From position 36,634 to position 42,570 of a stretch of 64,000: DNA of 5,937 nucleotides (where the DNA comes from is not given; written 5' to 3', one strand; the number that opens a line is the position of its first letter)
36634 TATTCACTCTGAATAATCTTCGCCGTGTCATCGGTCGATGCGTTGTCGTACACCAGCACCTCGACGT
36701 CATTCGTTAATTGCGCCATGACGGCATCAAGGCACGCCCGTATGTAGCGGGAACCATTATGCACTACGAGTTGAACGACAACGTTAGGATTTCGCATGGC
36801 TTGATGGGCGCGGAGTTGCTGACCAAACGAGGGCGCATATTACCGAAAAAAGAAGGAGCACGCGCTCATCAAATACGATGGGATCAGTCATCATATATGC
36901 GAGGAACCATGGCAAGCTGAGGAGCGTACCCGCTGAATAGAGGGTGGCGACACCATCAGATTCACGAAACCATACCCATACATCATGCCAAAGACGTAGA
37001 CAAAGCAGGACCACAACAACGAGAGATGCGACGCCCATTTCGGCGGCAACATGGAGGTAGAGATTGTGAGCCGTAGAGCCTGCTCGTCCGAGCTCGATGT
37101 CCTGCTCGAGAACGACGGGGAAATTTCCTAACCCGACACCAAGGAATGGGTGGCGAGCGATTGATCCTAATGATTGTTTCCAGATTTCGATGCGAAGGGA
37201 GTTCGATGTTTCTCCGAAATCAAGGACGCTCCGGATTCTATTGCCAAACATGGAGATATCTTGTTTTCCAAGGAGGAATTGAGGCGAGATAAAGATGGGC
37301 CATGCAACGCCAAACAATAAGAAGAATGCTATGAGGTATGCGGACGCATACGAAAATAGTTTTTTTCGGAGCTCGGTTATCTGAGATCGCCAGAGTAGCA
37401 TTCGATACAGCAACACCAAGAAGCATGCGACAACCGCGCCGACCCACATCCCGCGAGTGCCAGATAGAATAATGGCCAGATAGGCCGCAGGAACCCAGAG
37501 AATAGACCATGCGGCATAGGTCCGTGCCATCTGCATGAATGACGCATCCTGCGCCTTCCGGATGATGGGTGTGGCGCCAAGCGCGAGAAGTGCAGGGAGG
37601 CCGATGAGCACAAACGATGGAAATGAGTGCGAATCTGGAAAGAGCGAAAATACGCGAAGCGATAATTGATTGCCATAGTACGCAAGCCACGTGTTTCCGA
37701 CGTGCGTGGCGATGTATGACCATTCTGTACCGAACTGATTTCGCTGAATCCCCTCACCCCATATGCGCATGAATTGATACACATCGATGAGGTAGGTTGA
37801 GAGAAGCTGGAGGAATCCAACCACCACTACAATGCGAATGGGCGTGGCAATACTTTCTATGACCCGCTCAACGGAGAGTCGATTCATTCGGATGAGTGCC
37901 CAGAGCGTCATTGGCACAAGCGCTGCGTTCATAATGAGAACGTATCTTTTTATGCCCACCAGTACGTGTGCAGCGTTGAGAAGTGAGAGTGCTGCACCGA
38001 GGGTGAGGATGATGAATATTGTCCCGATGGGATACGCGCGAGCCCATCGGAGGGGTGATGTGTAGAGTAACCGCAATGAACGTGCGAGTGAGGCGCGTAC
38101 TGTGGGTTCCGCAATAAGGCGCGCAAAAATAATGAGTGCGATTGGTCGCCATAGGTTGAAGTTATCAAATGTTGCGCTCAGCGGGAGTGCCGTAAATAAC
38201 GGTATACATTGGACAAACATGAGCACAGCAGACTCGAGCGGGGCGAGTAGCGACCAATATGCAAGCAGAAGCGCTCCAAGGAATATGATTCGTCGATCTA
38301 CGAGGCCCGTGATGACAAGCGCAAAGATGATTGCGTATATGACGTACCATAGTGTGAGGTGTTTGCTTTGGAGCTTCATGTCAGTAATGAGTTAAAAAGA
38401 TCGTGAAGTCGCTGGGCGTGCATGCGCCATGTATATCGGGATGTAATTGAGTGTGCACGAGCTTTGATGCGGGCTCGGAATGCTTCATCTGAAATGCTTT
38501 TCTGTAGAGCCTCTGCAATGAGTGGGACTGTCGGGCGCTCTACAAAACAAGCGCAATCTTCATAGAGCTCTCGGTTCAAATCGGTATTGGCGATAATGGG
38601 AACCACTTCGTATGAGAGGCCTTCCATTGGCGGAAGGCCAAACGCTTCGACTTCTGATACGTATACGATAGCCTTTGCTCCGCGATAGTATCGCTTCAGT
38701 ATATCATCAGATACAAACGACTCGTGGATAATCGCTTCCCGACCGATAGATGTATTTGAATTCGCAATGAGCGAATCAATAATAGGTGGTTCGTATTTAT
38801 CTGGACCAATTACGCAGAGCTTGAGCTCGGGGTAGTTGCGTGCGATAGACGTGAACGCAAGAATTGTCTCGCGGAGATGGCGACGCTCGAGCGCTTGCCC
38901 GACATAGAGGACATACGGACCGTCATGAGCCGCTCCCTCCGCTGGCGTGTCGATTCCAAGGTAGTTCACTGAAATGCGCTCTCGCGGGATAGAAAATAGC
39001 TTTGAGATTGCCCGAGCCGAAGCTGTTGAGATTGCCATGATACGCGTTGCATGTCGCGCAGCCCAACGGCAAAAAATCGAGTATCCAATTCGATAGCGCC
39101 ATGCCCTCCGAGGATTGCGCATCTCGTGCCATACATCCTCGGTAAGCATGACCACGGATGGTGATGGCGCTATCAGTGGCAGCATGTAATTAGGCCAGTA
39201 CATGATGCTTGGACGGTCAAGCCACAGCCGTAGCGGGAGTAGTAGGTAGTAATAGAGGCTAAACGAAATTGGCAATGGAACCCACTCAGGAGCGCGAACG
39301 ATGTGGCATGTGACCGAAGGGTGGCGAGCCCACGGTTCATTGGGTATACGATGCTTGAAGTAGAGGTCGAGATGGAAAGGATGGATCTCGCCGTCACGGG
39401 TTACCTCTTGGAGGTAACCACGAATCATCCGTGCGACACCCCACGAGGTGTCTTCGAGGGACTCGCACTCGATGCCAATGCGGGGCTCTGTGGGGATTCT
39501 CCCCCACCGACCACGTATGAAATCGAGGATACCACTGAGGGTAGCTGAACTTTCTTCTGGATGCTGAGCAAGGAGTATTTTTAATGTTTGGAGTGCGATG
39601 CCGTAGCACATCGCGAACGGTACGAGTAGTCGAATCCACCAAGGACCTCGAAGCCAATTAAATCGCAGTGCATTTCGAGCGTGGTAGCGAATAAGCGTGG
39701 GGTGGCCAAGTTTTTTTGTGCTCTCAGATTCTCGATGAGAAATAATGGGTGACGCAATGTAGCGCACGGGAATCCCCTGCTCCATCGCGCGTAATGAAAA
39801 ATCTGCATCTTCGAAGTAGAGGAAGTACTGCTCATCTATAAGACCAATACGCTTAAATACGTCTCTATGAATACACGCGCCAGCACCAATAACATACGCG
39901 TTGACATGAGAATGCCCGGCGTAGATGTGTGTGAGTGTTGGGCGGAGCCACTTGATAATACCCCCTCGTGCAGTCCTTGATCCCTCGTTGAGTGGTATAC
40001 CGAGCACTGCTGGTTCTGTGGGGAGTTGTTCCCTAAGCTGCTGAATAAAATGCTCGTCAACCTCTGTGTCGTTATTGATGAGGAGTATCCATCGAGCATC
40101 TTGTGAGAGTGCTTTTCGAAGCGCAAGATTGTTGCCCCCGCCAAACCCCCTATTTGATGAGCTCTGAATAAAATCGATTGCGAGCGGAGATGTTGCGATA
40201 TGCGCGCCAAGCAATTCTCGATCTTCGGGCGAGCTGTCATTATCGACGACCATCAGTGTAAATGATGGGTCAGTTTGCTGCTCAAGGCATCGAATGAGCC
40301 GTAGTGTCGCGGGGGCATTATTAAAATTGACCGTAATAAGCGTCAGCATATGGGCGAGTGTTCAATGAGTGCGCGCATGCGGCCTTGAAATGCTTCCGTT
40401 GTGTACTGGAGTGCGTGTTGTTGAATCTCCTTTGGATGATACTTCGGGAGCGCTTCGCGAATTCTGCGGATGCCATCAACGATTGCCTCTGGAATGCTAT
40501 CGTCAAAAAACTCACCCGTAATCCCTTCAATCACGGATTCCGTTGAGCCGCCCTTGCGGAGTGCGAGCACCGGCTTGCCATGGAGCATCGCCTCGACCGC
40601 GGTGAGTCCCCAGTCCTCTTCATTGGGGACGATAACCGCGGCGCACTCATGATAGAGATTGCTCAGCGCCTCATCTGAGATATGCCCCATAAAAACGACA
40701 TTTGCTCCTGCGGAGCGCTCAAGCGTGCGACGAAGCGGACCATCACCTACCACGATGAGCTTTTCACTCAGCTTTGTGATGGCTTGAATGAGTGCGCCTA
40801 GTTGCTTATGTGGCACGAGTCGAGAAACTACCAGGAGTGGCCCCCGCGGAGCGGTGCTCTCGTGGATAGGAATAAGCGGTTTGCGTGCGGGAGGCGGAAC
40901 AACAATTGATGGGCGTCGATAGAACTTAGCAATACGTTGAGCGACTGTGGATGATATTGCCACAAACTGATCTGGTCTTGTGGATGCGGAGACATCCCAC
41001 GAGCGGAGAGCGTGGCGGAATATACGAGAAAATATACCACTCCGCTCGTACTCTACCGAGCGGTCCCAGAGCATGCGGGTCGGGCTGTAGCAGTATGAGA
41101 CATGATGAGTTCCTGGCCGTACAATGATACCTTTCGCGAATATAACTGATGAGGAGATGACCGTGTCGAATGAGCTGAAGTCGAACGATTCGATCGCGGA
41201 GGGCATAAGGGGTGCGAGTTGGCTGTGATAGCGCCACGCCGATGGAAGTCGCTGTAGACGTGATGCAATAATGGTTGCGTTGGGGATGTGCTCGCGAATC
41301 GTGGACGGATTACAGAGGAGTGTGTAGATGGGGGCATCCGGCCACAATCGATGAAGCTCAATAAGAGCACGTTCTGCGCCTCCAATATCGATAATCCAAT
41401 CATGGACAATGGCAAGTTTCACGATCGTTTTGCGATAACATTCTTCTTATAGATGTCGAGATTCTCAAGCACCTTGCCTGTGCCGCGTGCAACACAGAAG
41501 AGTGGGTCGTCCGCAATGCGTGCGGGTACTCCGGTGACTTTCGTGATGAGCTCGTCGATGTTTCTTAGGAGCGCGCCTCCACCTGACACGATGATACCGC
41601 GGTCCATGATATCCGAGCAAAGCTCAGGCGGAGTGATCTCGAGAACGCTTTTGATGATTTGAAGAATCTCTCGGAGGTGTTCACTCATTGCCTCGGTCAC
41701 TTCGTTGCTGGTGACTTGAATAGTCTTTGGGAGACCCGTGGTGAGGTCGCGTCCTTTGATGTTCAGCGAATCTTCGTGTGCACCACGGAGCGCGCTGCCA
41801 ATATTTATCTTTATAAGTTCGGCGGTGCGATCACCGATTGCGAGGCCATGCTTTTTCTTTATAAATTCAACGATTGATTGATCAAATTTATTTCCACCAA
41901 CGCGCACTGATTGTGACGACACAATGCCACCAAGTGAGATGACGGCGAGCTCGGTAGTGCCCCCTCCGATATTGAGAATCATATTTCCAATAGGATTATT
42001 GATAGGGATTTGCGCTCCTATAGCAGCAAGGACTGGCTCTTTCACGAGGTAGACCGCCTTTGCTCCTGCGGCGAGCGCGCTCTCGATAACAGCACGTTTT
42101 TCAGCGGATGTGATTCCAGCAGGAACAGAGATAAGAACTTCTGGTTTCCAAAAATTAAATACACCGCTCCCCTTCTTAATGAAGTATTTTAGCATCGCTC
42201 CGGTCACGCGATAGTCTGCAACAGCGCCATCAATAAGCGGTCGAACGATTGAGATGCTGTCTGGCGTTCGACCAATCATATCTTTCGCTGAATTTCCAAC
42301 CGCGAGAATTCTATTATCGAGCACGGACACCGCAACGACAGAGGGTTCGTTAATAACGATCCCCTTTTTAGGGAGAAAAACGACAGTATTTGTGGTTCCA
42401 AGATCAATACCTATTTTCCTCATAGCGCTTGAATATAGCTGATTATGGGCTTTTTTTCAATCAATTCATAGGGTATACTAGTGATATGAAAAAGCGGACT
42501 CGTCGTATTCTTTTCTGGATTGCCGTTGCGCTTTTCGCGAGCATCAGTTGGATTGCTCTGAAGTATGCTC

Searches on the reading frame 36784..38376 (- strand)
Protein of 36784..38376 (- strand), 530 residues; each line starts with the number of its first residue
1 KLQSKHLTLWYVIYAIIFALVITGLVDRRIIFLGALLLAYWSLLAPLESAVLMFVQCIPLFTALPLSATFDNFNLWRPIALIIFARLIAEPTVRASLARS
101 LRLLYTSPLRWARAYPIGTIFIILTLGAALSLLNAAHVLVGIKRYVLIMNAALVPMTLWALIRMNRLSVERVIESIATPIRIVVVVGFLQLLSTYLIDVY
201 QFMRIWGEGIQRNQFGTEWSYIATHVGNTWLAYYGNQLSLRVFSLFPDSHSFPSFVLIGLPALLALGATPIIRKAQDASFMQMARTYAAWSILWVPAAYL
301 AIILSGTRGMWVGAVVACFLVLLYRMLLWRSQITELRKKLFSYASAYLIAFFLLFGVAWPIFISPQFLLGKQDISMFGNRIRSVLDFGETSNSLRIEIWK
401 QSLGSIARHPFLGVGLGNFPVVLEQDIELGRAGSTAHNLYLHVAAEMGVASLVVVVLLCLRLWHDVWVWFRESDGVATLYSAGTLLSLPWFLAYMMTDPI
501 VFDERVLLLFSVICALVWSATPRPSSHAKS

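Call 57: search_protein_families(library=pfam, proteins=[window:36784-38376:-], max_evalue=0.00001)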
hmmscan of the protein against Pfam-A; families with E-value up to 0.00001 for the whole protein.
window:36784-38376:- (530 aa): 1 family
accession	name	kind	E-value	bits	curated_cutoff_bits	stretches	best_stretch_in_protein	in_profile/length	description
PF04932.20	Wzy_C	-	5.6e-19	68.8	31.7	1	300-455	8-148/149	O-Antigen ligase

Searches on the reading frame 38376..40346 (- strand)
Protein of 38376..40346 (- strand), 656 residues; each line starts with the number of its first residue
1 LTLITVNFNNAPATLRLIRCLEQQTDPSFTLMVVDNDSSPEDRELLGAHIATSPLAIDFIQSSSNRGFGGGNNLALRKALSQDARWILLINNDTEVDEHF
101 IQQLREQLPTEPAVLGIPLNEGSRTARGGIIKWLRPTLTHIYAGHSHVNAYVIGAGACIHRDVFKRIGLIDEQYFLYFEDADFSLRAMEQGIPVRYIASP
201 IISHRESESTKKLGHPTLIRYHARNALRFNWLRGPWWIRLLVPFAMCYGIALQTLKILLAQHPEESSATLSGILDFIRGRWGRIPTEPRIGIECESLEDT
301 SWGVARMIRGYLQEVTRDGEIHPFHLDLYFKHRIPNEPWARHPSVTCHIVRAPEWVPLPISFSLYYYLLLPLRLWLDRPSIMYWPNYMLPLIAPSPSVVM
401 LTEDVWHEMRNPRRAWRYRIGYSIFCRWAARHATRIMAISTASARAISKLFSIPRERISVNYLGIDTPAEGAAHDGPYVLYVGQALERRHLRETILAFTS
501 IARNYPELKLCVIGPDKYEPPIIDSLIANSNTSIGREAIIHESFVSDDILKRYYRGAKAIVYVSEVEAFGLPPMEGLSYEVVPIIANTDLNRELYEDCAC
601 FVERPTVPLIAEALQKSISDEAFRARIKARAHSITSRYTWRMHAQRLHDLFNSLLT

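Call 57: search_protein_families(library=pfam, proteins=[window:38376-40346:-], max_evalue=0.00001)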
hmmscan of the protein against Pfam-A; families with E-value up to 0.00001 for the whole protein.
window:38376-40346:- (656 aa): 5 families
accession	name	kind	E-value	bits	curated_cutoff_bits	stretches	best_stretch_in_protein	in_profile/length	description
PF00534.26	Glycos_transf_1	-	1.4e-16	61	26.4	1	470-631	9-169/172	Glycosyl transferases group 1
PF00535.33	Glycos_transf_2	-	9.5e-14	52.1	23.3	1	3-167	2-167/168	Glycosyl transferase family 2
PF13632.12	Glyco_trans_2_3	-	6.5e-11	42.8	27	1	86-234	1-142/198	Glycosyl transferase family group 2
PF13692.12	Glyco_trans_1_4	-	2.7e-07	31.4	27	1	477-620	2-142/142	Glycosyl transferases group 1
PF13439.12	Glyco_transf_4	-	5.3e-07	30.2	28.5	1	349-467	40-168/170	Glycosyltransferase Family 4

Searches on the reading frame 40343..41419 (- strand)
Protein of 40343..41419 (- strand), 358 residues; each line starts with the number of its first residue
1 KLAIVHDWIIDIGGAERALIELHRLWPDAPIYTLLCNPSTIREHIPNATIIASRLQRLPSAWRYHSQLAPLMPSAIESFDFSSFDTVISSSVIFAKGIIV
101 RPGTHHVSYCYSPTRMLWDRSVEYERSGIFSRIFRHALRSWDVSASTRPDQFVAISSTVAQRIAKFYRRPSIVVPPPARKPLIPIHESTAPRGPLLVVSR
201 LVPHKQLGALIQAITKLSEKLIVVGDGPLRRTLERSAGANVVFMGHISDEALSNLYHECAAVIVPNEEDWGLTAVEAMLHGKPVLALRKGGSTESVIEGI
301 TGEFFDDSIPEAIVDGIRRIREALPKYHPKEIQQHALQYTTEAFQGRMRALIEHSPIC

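Call 57: search_protein_families(library=pfam, proteins=[window:40343-41419:-], max_evalue=0.00001)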
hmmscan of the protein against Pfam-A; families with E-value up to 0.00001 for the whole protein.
window:40343-41419:- (358 aa): 2 families
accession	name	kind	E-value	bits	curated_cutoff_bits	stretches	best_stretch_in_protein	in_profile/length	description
PF00534.26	Glycos_transf_1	-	3.6e-22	79.1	26.4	1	195-320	18-155/172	Glycosyl transferases group 1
PF13692.12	Glyco_trans_1_4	-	2.6e-20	73.6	27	1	195-320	4-139/142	Glycosyl transferases group 1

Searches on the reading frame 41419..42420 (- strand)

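Call 57: search_protein_families(library=pfam, proteins=[window:41419-42420:-], max_evalue=0.00001)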
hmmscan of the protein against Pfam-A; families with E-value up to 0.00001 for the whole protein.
window:41419-42420:- (333 aa): 4 families
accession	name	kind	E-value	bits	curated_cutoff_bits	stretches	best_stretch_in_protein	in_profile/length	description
PF06723.19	MreB_Mbl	-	8.1e-133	442.7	27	1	2-324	3-325/327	MreB/Mbl protein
PF14450.12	FtsA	-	6.9e-14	52.7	31.8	1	148-306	2-120/127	Cell division protein FtsA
PF00012.26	HSP70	-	9.5e-09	34.4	20.6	1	94-313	135-367/599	Hsp70 protein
PF00022.25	Actin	-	3.5e-06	26.3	27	0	53-190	56-190/410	Actin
